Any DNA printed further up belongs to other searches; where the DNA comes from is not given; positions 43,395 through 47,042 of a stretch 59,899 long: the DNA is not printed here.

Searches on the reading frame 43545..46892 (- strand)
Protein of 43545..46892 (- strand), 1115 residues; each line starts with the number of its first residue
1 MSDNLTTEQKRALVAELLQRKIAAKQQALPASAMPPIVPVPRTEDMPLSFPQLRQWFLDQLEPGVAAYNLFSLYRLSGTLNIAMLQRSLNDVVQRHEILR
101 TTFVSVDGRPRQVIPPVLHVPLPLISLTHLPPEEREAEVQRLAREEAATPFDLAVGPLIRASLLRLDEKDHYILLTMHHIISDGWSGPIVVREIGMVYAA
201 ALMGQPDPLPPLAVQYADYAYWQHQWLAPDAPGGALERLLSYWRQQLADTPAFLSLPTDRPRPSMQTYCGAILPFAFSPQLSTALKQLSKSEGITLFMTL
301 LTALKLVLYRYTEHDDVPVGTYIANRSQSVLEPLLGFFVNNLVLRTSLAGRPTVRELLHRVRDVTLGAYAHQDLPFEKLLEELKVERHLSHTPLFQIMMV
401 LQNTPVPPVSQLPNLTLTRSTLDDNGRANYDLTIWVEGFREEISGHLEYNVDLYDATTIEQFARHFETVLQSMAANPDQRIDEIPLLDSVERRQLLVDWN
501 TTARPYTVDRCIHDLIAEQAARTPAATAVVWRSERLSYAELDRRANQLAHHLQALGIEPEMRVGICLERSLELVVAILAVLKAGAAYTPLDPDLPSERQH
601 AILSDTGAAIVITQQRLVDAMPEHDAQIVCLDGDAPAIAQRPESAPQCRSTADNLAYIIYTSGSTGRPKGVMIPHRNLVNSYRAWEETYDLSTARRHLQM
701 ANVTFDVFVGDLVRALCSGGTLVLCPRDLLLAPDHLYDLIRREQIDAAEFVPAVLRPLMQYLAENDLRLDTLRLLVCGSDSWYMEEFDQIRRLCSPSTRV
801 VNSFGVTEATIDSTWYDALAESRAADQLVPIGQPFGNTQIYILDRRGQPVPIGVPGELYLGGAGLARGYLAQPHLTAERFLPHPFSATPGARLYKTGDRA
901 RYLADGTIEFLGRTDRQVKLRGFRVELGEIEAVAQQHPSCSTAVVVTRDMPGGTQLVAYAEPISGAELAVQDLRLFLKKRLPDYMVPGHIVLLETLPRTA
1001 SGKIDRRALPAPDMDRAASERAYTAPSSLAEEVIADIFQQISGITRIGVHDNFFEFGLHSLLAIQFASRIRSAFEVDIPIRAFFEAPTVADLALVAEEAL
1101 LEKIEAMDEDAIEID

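Call 10: search_protein_families(library=pfam, proteins=[window:43545-46892:-], max_evalue=0.001)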
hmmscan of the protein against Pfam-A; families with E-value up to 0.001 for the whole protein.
window:43545-46892:- (1115 aa): 4 families
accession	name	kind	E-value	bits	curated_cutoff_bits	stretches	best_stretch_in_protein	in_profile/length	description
PF00668.25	Condensation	-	1.9e-105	353.7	30.6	1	44-496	3-456/456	Condensation domain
PF00501.34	AMP-binding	-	5.9e-90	302.3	29.9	1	517-870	2-384/384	AMP-binding enzyme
PF00550.31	PP-binding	-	7.3e-17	61.8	20.8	1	1033-1093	2-64/67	Phosphopantetheine attachment site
PF13193.12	AMP-binding_C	-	4.7e-11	43.9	24.5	1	929-1003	1-76/76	AMP-binding enzyme C-terminal domain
